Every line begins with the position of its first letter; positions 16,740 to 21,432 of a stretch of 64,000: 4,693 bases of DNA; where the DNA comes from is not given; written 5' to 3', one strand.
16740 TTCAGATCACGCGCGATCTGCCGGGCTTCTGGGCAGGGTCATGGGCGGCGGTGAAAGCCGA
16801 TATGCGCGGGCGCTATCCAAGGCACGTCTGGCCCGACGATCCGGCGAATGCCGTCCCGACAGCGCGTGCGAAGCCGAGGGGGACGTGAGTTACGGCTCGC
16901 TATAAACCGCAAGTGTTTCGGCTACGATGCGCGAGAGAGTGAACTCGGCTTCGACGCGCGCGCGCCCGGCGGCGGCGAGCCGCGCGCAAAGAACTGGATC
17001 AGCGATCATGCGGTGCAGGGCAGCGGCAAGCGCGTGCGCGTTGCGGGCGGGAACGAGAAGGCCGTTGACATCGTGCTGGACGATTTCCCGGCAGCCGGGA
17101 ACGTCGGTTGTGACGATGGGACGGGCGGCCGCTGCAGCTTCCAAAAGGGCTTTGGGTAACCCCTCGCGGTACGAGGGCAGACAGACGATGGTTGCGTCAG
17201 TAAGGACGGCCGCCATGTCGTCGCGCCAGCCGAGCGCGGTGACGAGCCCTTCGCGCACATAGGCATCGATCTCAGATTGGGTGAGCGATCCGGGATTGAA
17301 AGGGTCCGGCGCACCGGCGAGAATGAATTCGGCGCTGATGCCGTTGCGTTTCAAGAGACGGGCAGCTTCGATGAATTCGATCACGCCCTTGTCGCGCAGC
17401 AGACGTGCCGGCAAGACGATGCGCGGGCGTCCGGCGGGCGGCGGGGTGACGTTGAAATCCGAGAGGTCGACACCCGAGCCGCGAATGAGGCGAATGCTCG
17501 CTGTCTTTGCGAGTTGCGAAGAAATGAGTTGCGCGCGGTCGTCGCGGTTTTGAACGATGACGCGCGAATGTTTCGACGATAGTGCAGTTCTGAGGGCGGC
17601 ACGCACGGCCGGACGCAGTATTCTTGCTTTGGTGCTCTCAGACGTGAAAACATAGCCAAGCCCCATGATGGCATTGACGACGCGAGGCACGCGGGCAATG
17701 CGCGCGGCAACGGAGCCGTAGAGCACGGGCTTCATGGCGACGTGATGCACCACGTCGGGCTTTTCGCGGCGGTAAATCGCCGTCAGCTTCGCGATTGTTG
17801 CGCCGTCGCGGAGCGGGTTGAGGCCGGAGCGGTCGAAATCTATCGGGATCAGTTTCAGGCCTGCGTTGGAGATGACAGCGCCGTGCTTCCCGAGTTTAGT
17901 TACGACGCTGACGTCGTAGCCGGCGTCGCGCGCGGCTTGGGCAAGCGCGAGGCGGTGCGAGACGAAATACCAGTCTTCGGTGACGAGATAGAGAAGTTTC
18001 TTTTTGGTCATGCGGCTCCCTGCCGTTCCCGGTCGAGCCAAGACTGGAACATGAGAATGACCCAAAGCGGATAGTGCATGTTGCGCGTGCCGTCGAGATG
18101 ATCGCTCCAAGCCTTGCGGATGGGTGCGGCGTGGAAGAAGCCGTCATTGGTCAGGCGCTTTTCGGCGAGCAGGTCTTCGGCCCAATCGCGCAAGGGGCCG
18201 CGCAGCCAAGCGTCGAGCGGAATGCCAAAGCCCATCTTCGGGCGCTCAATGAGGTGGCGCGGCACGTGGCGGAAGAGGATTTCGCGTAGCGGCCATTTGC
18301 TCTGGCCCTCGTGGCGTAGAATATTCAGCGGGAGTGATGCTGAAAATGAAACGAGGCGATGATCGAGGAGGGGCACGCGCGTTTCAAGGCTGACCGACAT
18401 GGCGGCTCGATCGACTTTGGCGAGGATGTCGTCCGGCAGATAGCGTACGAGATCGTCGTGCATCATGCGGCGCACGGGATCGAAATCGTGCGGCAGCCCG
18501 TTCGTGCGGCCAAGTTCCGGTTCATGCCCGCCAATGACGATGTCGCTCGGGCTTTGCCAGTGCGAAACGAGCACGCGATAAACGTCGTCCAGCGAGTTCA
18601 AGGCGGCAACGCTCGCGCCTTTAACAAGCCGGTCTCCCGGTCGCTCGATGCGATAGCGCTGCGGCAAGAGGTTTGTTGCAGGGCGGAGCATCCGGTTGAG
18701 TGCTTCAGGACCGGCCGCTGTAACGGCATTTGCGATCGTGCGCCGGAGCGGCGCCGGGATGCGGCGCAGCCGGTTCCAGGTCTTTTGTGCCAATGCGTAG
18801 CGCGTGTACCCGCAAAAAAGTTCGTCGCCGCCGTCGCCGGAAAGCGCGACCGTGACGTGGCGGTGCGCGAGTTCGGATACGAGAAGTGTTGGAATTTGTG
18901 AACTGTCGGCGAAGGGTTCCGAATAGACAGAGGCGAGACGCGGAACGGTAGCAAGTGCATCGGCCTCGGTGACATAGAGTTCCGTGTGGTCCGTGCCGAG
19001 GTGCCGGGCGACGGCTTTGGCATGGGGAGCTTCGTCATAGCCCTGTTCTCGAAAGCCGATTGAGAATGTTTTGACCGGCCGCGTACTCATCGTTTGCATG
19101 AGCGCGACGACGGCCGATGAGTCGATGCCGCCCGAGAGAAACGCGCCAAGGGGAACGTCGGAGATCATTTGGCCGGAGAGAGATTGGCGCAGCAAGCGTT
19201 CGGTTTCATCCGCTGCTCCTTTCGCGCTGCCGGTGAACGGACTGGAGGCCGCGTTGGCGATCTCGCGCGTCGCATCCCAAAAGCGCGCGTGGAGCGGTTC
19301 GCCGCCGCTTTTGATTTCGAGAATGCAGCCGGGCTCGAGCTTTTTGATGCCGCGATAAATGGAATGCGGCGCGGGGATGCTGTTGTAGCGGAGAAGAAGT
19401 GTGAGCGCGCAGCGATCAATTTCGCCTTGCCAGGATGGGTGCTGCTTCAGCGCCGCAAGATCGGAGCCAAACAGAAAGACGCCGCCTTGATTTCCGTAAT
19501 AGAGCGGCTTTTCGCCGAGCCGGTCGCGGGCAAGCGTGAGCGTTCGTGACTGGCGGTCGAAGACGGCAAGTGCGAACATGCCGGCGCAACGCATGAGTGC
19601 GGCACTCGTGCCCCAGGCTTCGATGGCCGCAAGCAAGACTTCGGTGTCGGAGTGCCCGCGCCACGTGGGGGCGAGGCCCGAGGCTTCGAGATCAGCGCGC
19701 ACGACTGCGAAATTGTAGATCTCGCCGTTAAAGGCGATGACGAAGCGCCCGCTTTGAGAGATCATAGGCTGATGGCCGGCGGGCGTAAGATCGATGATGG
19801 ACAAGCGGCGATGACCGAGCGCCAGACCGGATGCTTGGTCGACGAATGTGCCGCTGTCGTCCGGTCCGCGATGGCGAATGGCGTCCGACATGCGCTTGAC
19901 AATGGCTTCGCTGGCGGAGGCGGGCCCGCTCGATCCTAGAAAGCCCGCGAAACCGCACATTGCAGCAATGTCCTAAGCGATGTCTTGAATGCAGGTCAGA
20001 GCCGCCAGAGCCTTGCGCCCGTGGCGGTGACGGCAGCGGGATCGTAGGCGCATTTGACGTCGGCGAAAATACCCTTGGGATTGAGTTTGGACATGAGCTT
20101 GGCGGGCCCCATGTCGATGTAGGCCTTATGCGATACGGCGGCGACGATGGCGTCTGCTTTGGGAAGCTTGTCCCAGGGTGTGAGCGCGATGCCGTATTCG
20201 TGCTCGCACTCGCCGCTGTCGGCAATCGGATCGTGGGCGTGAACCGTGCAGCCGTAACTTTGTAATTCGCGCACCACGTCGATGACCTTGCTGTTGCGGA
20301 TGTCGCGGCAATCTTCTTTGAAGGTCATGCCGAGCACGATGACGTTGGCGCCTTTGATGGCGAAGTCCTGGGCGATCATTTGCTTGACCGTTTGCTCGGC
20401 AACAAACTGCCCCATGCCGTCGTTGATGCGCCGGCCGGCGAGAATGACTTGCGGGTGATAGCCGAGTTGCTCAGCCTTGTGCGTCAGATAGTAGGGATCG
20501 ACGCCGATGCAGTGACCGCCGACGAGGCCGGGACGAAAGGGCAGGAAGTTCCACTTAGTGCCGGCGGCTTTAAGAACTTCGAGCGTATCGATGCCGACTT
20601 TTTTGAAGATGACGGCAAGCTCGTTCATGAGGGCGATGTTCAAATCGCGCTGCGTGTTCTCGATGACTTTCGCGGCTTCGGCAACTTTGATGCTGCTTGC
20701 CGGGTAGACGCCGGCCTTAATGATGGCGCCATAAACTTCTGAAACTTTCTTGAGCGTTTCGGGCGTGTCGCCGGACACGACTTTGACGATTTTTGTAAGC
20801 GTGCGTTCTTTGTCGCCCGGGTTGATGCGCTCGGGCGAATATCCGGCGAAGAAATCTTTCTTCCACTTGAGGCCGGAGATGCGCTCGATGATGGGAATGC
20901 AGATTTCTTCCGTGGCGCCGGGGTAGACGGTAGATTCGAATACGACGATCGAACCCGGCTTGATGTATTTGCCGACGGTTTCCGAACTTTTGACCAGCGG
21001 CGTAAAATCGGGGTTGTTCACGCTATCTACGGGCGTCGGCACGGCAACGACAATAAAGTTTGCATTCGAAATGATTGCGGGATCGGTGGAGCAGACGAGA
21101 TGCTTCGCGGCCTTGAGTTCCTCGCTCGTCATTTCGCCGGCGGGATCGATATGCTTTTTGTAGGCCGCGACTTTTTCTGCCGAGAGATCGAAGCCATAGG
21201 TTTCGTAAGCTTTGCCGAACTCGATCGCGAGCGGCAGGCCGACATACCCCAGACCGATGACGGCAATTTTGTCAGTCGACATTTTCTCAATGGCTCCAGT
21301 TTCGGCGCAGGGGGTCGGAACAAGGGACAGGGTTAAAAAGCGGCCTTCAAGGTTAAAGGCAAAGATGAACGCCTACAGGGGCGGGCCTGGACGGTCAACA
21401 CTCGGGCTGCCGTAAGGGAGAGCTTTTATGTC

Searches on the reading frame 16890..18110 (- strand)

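Call 66: search_protein_families(library=pfam, proteins=[window:16890-18110:-], max_evalue=0.000001)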
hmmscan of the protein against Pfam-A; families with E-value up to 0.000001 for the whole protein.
window:16890-18110:- (406 aa): 7 families
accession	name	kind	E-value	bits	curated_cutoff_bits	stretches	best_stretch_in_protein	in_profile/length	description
PF13692.12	Glyco_trans_1_4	-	8.3e-30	104.3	27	1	228-371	1-142/142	Glycosyl transferases group 1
PF00534.26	Glycos_transf_1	-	1.7e-28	99.7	26.4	1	220-384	7-171/172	Glycosyl transferases group 1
PF13477.12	Glyco_trans_4_2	-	5.5e-22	78.9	23.4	1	38-176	1-132/139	Glycosyl transferase 4-like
PF13579.12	Glyco_trans_4_4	-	2.3e-09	38.2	29.7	1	54-199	8-146/158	Glycosyl transferase 4-like domain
PF13439.12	Glyco_transf_4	-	8.2e-09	36.1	28.5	1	54-209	9-162/170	Glycosyltransferase Family 4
PF13524.12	Glyco_trans_1_2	-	9.5e-09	35.8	25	1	294-400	23-143/144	Glycosyl transferase-like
PF20706.3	GT4-conflict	-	2.4e-08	33.8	26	1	195-390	164-376/385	Family 4 Glycosyltransferase in conflict systems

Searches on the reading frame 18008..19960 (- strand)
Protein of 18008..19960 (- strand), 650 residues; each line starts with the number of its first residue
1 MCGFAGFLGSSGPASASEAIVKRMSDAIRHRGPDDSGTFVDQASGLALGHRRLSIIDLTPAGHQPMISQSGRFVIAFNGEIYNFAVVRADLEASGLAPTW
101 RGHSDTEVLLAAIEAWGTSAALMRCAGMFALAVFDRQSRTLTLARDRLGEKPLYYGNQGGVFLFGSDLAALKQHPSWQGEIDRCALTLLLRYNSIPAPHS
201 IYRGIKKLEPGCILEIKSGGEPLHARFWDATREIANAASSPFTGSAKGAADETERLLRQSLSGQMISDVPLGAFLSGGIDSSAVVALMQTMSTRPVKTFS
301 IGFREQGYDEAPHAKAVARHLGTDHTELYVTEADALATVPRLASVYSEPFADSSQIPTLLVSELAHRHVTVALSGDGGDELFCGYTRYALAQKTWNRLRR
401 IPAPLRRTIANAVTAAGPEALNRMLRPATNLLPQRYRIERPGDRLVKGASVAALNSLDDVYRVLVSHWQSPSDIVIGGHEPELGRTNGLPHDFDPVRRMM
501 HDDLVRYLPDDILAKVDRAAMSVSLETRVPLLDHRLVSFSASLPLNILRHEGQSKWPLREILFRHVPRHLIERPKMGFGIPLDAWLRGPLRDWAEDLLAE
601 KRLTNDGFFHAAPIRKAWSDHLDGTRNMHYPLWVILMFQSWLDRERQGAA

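Call 66: search_protein_families(library=pfam, proteins=[window:18008-19960:-], max_evalue=0.000001)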
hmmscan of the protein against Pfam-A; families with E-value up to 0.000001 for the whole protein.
window:18008-19960:- (650 aa): 3 families
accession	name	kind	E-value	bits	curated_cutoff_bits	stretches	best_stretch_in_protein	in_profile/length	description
PF00733.27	Asn_synthase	-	1e-113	381.1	21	1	253-642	2-353/354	Asparagine synthase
PF13522.11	GATase_6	-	4.8e-41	140.3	27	1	33-167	1-130/130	Glutamine amidotransferase domain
PF13537.11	GATase_7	-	4.7e-39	133.6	25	1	50-172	1-122/123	Glutamine amidotransferase domain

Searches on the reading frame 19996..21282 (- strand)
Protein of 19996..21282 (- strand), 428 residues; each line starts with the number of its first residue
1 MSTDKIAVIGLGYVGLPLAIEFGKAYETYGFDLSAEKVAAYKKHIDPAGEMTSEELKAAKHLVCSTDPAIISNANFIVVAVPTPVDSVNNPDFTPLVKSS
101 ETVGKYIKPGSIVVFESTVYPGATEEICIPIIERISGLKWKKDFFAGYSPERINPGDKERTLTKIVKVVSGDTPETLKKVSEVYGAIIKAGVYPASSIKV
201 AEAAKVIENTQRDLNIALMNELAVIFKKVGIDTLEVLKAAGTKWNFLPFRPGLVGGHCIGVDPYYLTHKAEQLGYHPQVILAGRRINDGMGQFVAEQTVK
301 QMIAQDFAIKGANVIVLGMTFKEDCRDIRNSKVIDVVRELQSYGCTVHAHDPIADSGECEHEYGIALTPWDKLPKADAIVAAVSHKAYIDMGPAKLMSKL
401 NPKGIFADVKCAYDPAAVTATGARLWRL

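Call 66: search_protein_families(library=pfam, proteins=[window:19996-21282:-], max_evalue=0.000001)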
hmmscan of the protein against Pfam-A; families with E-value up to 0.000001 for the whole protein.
window:19996-21282:- (428 aa): 3 families
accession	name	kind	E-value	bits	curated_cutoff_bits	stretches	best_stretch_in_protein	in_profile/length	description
PF03721.20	UDPG_MGDP_dh_N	-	1e-27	97.3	27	1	5-179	2-182/187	UDP-glucose/GDP-mannose dehydrogenase family, NAD binding domain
PF00984.24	UDPG_MGDP_dh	-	2.9e-26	91.8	25.4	1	200-288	2-93/94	UDP-glucose/GDP-mannose dehydrogenase family, central domain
PF03720.21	UDPG_MGDP_dh_C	-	1.8e-22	80.1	30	1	316-415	2-103/103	UDP-glucose/GDP-mannose dehydrogenase family, UDP binding domain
